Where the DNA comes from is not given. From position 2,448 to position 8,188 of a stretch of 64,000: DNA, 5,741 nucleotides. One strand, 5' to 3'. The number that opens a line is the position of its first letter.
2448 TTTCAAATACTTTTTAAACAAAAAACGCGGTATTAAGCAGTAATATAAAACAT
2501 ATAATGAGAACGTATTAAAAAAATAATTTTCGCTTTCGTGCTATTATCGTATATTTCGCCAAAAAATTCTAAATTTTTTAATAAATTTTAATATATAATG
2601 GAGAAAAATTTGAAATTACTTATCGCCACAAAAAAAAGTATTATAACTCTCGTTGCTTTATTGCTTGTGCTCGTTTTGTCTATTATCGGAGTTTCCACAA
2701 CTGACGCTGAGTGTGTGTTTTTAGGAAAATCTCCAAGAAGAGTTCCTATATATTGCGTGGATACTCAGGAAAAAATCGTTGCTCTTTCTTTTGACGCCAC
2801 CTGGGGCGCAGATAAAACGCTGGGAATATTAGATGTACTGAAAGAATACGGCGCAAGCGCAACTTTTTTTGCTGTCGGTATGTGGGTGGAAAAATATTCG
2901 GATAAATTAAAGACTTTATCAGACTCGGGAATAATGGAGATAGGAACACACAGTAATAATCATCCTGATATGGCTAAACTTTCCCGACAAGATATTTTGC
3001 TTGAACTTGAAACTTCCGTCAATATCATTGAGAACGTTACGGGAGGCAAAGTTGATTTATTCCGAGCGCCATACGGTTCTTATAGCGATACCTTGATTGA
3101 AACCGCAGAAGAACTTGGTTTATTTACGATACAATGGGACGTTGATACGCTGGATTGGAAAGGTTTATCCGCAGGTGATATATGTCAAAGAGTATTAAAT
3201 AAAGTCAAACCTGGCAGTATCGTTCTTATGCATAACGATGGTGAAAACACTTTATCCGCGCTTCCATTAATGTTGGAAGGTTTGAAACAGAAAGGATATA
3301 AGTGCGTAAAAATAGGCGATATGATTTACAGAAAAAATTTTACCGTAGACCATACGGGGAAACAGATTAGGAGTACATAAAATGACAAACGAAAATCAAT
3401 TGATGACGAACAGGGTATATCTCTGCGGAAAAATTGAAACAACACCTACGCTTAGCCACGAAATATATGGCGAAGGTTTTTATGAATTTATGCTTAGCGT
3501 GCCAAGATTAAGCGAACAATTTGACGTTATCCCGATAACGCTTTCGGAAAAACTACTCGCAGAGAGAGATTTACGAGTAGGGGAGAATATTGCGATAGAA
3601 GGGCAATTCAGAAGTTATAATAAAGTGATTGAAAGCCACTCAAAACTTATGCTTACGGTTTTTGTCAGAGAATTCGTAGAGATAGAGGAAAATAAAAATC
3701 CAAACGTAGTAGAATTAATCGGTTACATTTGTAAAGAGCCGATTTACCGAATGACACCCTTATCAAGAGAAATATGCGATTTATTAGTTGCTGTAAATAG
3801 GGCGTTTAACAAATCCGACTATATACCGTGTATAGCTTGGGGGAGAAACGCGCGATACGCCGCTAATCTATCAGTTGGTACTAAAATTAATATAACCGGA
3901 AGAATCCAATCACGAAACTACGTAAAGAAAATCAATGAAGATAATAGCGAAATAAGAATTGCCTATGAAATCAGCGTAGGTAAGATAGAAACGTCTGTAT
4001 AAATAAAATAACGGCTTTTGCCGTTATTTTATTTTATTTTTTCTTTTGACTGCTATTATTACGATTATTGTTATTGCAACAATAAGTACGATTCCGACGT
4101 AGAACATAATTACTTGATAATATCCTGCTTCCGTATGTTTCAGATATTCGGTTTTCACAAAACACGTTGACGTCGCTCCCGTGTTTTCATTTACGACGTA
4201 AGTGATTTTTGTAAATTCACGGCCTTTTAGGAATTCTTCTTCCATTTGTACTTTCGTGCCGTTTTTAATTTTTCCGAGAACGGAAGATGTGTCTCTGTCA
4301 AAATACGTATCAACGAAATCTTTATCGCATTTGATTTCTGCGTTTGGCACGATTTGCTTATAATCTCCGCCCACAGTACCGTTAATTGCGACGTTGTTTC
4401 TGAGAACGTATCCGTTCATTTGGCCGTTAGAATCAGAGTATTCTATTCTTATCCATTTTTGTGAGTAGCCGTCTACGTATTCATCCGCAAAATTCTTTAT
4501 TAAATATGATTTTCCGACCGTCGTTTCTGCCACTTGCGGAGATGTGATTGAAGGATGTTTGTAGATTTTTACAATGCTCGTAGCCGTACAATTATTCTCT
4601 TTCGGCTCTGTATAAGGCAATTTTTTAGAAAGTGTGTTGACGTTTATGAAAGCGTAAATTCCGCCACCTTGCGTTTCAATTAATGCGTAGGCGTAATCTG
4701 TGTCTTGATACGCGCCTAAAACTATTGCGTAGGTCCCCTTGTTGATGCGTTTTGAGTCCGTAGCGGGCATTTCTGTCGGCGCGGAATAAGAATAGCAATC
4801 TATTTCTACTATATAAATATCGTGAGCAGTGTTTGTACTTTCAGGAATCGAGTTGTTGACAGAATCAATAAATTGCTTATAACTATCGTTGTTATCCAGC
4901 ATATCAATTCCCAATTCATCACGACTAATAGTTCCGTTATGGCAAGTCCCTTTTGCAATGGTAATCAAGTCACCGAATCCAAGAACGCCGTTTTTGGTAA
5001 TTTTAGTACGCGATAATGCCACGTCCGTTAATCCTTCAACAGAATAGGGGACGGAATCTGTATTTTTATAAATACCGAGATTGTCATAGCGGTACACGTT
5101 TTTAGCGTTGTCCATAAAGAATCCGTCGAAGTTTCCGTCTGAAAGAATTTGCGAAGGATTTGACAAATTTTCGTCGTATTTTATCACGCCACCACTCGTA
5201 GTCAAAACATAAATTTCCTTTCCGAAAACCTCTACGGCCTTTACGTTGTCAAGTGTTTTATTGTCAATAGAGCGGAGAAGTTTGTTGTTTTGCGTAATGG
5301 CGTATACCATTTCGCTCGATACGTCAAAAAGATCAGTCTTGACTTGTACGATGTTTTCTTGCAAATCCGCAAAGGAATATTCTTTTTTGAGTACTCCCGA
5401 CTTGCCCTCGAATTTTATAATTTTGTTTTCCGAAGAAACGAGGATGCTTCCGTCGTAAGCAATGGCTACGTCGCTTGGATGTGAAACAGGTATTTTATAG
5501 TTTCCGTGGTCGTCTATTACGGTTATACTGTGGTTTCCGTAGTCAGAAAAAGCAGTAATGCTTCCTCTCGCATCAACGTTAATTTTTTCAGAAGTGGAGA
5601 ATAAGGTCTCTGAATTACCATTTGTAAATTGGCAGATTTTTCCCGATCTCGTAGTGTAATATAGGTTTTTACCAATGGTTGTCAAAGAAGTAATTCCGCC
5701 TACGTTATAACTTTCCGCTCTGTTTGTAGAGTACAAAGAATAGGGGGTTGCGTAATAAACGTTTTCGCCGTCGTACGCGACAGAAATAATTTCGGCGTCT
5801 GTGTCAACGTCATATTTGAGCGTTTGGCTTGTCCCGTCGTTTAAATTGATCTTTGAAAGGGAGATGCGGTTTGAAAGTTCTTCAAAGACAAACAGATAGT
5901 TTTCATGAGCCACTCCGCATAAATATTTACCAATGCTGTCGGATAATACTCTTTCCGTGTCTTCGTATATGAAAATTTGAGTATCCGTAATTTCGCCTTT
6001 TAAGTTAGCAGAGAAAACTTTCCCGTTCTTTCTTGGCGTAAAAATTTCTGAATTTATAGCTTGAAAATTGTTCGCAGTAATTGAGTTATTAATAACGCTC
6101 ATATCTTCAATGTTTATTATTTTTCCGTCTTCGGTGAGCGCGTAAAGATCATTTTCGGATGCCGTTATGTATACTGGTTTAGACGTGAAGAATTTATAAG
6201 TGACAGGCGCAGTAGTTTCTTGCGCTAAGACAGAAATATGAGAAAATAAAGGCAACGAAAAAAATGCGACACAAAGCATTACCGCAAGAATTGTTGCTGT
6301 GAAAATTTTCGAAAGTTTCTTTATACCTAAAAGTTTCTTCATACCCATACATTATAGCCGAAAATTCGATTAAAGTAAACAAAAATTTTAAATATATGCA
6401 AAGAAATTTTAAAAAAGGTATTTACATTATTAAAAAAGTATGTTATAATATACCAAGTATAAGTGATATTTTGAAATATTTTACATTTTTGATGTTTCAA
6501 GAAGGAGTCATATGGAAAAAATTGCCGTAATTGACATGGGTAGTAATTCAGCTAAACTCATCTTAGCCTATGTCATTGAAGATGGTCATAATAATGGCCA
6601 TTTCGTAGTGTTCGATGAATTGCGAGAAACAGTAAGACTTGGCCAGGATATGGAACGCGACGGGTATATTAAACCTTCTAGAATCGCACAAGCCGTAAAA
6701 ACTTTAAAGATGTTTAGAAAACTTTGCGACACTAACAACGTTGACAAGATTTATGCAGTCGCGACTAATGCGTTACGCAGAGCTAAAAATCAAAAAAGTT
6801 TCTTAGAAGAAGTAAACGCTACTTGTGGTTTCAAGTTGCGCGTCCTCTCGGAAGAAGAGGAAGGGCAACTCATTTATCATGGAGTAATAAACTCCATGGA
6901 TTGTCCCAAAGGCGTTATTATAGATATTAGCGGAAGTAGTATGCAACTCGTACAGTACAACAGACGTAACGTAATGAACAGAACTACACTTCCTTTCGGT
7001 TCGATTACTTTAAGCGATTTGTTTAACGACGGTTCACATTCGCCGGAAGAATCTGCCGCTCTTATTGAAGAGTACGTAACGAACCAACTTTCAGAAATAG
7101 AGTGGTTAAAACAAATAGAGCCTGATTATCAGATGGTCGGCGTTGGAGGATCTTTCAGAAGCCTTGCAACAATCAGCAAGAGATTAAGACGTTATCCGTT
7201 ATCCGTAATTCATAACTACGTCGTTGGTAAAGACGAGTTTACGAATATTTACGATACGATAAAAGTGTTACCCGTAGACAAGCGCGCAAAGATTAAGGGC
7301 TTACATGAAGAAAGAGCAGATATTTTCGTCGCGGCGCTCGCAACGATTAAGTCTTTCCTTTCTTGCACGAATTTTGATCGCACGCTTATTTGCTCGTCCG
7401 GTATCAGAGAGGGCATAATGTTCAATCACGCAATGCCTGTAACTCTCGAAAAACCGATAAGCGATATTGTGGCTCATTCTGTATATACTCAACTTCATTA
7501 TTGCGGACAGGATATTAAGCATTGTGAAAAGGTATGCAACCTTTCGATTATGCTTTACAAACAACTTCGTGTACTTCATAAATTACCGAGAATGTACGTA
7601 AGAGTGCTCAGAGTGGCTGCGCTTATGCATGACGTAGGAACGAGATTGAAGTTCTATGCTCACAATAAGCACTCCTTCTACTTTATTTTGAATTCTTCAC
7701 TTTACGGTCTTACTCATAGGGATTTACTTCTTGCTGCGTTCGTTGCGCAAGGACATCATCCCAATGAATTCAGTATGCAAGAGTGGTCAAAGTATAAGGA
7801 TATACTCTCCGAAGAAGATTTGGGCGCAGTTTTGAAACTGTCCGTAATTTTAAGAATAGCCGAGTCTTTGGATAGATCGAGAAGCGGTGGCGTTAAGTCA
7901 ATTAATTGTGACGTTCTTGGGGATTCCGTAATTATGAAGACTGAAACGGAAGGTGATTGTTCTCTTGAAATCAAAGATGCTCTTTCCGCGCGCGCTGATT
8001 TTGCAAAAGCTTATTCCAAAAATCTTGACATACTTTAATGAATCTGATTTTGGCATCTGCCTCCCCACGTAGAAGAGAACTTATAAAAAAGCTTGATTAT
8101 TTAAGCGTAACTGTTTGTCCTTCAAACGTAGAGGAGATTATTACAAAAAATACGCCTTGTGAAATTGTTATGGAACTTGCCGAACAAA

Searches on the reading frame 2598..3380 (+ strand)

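Call 53: search_protein_families(library=pfam, proteins=[window:2598-3380:+], max_evalue=0.00001)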
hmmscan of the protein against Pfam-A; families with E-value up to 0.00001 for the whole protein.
window:2598-3380:+ (260 aa): 1 family
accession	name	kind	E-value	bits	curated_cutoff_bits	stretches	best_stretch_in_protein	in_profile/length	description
PF01522.26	Polysacc_deac_1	-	1.6e-33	115.8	23.1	1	55-175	3-121/124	Polysaccharide deacetylase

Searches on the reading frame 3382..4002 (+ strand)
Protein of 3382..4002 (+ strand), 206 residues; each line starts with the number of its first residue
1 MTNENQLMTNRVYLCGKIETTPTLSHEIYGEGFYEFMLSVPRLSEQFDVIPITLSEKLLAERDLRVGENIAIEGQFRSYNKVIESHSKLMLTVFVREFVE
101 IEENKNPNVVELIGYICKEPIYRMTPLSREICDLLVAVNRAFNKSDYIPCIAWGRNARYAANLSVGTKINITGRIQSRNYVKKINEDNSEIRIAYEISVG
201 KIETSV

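Call 53: search_protein_families(library=pfam, proteins=[window:3382-4002:+], max_evalue=0.00001)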
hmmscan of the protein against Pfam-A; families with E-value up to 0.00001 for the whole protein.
window:3382-4002:+ (206 aa): 1 family
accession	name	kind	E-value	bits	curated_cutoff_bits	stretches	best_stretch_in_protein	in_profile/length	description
PF00436.31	SSB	-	2.2e-19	69.9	26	1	108-195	2-98/104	Single-strand binding protein family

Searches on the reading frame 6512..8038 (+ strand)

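Call 53: search_protein_families(library=pfam, proteins=[window:6512-8038:+], max_evalue=0.00001)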
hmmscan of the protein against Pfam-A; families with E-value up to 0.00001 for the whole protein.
window:6512-8038:+ (508 aa): 2 families
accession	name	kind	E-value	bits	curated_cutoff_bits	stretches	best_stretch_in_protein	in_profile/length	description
PF02541.22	Ppx-GppA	-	8.4e-48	163.7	27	1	26-305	5-280/285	Ppx/GppA phosphatase family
PF21447.3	Ppx-GppA_III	-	1.2e-16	61.5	27.3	1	334-472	16-151/177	Ppx/GppA phosphatase, domain III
